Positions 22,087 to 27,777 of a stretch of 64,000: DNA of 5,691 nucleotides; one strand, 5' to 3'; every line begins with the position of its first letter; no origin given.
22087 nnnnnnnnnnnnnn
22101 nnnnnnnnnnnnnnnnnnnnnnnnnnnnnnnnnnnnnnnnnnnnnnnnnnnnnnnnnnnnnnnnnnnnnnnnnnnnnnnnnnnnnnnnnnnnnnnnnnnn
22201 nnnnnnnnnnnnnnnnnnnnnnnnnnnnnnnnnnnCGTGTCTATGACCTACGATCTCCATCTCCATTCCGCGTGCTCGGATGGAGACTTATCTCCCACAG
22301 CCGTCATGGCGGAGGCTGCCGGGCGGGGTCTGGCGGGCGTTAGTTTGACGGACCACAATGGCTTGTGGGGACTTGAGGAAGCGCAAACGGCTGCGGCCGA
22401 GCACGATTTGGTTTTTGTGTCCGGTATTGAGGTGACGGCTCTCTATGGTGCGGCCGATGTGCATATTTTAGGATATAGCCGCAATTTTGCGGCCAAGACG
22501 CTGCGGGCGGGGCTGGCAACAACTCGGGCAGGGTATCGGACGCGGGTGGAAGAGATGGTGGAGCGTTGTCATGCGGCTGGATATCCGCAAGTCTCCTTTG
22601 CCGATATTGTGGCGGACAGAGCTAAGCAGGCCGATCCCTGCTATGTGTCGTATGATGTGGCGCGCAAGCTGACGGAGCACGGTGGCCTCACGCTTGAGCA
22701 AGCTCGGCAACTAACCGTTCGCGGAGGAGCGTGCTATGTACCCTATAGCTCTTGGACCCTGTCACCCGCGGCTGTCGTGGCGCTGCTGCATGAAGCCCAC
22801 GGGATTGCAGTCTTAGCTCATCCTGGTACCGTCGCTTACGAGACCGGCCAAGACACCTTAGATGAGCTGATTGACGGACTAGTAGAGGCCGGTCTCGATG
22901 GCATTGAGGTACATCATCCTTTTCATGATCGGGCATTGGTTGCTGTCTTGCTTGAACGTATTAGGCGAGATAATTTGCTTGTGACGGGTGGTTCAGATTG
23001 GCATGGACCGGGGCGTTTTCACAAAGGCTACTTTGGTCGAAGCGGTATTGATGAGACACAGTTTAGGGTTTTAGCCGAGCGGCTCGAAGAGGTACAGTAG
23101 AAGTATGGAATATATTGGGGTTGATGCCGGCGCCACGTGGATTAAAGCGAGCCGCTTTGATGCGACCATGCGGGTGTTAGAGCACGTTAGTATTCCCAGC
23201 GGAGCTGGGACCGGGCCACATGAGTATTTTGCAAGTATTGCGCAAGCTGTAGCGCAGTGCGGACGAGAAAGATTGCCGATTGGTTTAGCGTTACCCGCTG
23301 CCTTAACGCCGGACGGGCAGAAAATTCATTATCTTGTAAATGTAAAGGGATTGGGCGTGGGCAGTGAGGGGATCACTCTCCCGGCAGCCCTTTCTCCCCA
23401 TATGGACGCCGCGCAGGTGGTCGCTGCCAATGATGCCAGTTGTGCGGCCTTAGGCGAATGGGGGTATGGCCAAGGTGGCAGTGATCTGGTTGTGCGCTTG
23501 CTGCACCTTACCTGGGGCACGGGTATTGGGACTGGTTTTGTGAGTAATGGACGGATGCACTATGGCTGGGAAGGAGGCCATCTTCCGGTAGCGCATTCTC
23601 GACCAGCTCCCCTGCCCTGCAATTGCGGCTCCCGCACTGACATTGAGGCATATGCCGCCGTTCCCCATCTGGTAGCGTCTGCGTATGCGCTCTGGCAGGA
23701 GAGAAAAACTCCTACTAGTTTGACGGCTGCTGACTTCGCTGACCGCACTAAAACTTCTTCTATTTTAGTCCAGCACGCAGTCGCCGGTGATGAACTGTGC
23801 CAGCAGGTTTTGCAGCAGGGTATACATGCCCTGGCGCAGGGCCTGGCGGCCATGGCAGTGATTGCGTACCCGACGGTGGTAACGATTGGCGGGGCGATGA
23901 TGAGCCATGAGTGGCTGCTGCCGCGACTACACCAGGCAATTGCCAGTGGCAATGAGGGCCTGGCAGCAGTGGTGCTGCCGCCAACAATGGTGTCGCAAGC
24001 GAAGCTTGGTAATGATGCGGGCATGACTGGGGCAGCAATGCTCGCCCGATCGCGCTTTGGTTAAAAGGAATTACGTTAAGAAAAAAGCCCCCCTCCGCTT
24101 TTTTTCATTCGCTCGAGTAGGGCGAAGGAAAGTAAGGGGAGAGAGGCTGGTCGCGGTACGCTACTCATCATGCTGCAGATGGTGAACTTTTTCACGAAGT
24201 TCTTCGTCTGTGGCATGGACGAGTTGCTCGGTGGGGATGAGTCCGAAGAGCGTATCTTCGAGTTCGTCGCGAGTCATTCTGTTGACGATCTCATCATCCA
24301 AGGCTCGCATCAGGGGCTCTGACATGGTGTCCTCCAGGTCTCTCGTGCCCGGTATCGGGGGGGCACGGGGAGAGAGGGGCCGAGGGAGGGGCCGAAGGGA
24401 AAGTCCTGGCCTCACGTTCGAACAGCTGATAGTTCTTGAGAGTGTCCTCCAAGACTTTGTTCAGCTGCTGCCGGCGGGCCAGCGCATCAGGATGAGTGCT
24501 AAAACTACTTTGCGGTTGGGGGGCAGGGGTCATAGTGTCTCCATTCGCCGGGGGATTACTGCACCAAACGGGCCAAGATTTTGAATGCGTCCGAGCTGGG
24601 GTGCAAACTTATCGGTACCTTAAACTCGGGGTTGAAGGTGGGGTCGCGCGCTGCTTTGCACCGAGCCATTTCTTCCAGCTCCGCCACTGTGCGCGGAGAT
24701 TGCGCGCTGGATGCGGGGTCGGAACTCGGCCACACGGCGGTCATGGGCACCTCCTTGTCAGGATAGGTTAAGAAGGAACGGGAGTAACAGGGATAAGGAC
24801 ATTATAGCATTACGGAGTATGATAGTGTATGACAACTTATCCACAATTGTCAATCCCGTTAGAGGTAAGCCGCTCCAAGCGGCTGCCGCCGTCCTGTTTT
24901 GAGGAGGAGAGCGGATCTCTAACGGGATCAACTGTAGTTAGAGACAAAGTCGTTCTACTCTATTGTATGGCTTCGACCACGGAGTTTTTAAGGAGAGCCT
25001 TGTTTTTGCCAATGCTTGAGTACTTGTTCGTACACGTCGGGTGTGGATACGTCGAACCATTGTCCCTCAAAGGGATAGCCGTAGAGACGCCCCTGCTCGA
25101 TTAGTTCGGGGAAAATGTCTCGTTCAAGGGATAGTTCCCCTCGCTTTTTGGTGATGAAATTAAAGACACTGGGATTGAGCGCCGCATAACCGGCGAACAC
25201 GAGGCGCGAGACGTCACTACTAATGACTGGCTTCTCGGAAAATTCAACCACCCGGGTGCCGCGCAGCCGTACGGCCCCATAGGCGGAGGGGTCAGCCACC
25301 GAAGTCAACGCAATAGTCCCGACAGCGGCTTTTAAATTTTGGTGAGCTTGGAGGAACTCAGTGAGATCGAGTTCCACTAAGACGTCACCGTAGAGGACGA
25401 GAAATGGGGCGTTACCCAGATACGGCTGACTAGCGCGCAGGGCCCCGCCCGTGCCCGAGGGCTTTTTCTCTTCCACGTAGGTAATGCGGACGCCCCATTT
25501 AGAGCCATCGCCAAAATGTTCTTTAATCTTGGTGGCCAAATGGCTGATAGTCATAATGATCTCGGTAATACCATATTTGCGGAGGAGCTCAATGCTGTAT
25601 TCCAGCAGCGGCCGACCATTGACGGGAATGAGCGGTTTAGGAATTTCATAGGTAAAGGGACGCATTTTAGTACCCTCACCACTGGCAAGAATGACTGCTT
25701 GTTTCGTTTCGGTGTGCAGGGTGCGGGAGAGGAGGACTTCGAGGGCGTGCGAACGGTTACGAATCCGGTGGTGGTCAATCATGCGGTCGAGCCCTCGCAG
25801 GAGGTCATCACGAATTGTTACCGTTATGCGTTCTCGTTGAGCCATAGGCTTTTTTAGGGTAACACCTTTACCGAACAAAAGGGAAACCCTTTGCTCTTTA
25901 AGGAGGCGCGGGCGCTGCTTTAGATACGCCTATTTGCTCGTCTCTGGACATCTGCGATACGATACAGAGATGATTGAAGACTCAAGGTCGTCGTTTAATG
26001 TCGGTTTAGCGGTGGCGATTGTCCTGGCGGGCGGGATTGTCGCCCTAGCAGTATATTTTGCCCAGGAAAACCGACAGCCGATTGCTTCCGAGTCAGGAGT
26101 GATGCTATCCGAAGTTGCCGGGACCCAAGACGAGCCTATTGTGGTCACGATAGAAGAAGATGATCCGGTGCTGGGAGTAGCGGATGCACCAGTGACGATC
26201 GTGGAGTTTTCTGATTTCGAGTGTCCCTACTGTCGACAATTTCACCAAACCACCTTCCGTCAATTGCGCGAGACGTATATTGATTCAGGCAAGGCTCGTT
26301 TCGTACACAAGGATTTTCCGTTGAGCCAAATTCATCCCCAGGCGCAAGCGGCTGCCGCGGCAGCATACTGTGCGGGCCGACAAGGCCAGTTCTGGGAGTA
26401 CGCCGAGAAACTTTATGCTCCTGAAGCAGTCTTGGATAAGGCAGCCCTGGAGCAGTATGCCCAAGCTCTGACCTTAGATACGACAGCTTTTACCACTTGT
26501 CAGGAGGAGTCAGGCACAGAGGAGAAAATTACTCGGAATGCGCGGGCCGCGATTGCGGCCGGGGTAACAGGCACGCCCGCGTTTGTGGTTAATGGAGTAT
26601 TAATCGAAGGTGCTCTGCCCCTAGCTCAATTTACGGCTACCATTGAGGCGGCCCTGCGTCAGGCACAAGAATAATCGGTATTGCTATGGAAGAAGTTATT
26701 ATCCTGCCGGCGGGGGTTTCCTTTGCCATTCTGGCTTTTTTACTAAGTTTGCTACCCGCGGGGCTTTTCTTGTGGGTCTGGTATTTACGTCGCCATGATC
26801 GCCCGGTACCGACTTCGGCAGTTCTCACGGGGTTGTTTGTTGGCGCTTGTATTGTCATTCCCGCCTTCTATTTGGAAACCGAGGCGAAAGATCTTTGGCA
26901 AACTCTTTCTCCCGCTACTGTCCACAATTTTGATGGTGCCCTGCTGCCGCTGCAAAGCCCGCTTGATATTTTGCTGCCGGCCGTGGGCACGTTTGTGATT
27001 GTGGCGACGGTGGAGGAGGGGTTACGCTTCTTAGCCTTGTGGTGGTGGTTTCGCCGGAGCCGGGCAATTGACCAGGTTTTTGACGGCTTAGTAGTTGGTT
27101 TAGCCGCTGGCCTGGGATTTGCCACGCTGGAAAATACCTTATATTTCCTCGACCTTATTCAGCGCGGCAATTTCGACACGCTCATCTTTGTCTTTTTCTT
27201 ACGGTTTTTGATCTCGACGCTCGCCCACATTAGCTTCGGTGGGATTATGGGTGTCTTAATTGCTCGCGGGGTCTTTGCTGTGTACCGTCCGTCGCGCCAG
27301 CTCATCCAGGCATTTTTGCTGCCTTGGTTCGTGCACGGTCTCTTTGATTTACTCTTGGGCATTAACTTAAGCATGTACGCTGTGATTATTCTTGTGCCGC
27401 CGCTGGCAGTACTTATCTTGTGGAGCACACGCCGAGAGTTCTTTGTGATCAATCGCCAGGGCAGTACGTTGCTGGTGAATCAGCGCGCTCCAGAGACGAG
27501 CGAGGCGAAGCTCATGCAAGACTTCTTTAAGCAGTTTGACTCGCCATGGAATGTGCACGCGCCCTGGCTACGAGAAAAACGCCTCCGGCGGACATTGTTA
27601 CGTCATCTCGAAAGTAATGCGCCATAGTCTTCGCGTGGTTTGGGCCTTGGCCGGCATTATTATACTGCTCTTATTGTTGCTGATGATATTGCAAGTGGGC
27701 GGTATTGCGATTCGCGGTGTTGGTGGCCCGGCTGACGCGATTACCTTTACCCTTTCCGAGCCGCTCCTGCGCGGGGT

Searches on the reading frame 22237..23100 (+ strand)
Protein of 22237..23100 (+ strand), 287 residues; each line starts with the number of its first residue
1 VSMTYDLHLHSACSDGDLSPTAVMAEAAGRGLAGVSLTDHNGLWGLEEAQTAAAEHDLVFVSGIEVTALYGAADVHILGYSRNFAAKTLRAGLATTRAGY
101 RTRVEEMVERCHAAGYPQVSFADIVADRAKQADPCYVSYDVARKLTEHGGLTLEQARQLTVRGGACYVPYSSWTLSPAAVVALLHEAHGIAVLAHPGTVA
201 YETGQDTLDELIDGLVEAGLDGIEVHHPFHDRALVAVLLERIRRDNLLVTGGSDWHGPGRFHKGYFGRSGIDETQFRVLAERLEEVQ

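Call 12: search_protein_families(library=pfam, proteins=[window:22237-23100:+], max_evalue=0.01)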
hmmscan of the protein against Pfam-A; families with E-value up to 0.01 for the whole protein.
window:22237-23100:+ (287 aa): 1 family
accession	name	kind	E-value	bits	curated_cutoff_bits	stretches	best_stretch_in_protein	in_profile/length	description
PF02811.25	PHP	-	2e-11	44.9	26.4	1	6-69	1-66/164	PHP domain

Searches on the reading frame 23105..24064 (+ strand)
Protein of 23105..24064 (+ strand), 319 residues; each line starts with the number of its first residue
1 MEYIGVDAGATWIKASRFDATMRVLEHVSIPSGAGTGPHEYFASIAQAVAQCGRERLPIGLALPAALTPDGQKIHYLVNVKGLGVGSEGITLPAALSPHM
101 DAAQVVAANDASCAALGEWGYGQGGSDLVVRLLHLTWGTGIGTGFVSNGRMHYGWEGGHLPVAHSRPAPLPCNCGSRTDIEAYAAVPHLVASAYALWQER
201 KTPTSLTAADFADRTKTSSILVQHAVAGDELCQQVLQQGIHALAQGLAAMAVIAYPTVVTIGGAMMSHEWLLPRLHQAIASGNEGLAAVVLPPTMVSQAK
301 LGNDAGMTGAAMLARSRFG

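Call 12: search_protein_families(library=pfam, proteins=[window:23105-24064:+], max_evalue=0.01)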
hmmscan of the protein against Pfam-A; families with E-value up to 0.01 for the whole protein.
window:23105-24064:+ (319 aa): 1 family
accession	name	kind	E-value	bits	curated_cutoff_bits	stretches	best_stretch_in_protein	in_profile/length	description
PF00480.26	ROK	-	7.1e-34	118.1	22.9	1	3-316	1-293/294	ROK family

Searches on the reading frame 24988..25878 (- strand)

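Call 22: search_protein_families(library=pfam, proteins=[window:24988-25878:-], max_evalue=0.001)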
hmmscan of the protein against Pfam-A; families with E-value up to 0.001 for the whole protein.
window:24988-25878:- (296 aa): 2 families
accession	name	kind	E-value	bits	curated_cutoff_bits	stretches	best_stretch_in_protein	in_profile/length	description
PF00483.29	NTP_transferase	-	1.1e-42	146.7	21.2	1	61-289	2-241/245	Nucleotidyl transferase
PF12804.13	NTP_transf_3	-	1.7e-12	48.3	27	1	61-179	1-110/160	MobA-like NTP transferase domain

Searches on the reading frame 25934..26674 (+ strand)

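Call 22: search_protein_families(library=pfam, proteins=[window:25934-26674:+], max_evalue=0.001)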
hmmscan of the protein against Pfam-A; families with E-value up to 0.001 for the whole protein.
window:25934-26674:+ (246 aa): 3 families
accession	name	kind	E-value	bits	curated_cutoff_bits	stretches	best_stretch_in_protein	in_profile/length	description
PF13462.12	Thioredoxin_4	-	1.1e-33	117.2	23.2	1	75-238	3-164/165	Thioredoxin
PF01323.26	DSBA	-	4.1e-17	63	25.6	1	88-237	1-190/191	DSBA-like thioredoxin domain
PF13098.12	Thioredoxin_2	-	3.2e-08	34.3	27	1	88-236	8-103/104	Thioredoxin-like domain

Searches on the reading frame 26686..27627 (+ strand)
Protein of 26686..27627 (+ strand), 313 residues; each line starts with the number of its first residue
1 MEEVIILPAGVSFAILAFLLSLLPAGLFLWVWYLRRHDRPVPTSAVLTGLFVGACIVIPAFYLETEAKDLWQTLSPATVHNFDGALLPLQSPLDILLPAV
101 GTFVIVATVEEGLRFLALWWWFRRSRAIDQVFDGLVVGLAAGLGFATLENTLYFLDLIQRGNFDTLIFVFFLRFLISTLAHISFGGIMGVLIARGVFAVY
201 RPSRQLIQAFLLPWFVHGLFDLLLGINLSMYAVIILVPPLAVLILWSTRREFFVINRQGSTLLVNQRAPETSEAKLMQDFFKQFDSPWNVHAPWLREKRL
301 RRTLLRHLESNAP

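Call 22: search_protein_families(library=pfam, proteins=[window:26686-27627:+], max_evalue=0.001)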
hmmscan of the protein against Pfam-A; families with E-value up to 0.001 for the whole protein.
window:26686-27627:+ (313 aa): 1 family
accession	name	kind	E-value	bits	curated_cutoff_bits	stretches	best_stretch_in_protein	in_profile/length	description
PF13367.11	PrsW-protease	-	1.2e-27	97.2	23.5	1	42-241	2-194/196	PrsW family intramembrane metalloprotease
